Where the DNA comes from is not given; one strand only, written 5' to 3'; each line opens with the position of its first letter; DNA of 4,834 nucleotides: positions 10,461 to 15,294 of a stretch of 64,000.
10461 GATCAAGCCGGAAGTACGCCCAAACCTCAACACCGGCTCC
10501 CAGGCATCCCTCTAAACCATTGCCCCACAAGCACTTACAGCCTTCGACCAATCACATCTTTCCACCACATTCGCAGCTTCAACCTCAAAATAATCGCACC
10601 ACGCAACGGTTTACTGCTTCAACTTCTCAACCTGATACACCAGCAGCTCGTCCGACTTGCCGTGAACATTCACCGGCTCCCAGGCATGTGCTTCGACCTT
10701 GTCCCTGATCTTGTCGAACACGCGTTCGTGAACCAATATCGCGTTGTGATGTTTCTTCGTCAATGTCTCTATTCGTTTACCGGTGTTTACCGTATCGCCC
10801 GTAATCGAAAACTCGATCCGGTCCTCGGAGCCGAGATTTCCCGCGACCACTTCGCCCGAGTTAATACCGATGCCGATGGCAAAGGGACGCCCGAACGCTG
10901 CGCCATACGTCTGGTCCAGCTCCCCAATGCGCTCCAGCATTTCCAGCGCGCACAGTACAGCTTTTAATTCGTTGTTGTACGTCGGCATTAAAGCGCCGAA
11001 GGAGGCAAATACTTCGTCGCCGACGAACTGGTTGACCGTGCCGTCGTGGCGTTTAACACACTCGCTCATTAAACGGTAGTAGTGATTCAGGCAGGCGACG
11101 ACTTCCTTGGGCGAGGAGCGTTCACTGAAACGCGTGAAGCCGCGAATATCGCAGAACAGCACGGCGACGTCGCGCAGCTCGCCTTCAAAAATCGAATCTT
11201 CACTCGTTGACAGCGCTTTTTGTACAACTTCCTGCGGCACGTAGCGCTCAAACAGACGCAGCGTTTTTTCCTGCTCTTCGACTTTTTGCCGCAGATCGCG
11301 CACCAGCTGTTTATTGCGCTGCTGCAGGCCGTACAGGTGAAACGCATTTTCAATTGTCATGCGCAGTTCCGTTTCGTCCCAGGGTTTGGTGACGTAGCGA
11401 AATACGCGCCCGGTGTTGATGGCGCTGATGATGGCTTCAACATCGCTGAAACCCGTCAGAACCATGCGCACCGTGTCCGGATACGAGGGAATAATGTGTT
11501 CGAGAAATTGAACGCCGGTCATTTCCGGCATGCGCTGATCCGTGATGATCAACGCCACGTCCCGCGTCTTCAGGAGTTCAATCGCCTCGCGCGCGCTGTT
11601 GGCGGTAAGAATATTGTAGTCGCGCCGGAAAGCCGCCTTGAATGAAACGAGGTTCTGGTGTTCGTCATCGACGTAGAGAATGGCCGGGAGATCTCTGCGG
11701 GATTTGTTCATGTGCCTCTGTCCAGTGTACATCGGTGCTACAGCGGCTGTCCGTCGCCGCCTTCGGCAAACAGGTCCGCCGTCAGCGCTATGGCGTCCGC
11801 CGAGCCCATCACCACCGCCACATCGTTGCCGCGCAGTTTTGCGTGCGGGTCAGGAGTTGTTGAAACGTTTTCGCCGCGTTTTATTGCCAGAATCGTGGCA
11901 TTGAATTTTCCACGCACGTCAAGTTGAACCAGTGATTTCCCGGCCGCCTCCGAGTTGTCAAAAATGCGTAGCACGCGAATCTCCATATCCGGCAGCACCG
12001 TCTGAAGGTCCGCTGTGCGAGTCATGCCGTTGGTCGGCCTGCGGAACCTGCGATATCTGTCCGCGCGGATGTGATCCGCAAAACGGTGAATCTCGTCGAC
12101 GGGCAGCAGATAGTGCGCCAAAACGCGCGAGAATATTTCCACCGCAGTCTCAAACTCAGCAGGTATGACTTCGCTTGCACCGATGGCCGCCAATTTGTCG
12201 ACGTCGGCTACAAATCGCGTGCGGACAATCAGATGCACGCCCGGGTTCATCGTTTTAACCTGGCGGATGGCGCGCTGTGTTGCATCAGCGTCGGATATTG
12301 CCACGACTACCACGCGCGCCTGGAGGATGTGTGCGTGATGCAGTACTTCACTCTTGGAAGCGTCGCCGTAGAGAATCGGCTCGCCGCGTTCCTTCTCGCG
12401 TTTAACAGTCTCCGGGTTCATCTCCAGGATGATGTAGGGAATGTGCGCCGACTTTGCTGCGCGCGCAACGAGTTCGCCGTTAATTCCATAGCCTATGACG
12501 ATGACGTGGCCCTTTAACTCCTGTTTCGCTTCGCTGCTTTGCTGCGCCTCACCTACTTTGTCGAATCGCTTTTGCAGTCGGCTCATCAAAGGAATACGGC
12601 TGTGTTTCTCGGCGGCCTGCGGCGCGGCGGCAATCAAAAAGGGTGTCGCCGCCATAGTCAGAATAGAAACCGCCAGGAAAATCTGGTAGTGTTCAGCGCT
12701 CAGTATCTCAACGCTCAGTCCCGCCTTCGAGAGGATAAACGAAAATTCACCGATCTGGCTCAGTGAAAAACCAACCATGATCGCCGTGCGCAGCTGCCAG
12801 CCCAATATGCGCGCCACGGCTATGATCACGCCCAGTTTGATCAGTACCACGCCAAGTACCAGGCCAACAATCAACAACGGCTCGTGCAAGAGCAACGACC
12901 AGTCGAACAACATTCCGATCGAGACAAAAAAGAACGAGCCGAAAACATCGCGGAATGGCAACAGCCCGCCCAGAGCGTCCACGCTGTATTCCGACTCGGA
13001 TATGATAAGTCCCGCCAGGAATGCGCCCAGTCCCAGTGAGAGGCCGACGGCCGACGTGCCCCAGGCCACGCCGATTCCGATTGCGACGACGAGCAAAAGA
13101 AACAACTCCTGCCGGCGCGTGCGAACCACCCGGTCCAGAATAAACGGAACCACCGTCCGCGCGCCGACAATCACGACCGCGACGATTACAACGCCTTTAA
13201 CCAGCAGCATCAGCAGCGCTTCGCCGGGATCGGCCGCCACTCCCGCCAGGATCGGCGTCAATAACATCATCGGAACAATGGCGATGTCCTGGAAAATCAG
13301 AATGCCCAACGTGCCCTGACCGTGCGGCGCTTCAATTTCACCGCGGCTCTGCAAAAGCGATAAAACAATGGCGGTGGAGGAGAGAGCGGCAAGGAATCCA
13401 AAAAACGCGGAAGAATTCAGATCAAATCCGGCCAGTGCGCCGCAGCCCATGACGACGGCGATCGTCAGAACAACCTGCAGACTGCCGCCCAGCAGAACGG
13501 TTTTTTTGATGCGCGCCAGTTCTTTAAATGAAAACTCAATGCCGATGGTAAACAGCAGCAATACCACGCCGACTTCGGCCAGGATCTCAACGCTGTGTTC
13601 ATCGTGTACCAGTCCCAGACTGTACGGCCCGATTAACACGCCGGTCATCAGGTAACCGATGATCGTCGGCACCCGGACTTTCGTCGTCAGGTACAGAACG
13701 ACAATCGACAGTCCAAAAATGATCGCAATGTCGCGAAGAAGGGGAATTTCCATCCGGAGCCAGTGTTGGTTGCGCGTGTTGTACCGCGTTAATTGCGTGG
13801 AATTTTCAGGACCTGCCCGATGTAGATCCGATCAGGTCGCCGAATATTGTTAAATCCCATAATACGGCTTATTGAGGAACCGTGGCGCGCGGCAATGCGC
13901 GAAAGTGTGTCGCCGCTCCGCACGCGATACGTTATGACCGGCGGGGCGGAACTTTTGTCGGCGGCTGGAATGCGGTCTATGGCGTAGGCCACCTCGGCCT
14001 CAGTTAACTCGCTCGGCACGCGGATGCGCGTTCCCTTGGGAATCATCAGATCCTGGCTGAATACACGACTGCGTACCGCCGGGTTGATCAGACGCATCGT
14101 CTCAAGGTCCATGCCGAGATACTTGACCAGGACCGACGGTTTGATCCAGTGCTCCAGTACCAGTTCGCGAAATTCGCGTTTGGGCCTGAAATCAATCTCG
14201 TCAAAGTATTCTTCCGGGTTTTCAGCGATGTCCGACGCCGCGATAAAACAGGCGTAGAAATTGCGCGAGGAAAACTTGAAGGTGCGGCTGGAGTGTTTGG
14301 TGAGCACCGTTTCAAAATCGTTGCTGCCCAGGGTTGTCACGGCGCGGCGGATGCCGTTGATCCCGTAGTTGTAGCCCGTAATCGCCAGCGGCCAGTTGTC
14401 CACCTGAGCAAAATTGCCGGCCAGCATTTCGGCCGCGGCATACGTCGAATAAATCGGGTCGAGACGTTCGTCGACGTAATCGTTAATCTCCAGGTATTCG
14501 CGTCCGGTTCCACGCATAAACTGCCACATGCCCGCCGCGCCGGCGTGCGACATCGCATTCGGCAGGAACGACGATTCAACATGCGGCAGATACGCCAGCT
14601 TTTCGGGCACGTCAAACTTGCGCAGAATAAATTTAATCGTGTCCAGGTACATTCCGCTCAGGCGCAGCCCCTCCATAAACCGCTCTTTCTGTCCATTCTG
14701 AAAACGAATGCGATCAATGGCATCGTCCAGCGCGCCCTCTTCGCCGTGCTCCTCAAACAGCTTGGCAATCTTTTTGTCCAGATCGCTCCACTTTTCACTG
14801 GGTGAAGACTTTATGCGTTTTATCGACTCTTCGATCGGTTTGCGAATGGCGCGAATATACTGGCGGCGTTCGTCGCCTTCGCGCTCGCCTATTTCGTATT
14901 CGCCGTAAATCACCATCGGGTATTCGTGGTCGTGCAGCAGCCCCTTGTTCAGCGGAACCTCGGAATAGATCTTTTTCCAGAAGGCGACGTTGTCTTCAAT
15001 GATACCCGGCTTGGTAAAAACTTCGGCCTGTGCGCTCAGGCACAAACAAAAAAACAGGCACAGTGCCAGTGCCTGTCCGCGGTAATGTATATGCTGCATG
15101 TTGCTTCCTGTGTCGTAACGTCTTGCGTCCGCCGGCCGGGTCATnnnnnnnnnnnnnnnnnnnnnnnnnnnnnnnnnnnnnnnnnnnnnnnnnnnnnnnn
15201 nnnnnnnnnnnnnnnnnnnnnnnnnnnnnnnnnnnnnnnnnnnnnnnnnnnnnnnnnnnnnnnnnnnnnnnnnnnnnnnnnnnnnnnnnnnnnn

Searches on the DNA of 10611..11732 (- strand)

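Call 77: search_with_rna_model(model_id=R1, sources=[L134, L135, L136], max_evalue=1)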
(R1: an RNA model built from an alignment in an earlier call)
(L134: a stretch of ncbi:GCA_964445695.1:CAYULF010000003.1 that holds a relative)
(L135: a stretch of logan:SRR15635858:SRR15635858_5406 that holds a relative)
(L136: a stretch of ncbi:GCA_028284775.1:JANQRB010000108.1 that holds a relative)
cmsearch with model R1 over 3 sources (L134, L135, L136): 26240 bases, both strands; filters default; matches with E-value up to 1: 0.
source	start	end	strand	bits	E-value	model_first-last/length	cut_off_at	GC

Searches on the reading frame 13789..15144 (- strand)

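Call 29: search_protein_families(library=pfam, proteins=[window:13789-15144:-])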
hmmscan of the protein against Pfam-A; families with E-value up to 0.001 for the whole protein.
window:13789-15144:- (451 aa): 3 families
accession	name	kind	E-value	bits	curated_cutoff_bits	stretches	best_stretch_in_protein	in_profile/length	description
PF01464.25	SLT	-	1.6e-21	76.5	21.3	1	180-276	14-112/117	Transglycosylase SLT domain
PF01476.26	LysM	-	1.4e-16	60.6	20.9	1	406-449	1-43/43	LysM domain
PF23473.1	LysM3_LYK4_5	-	0.00058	20.3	29.3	0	404-442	3-40/48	LYK4/5 LysM3 domain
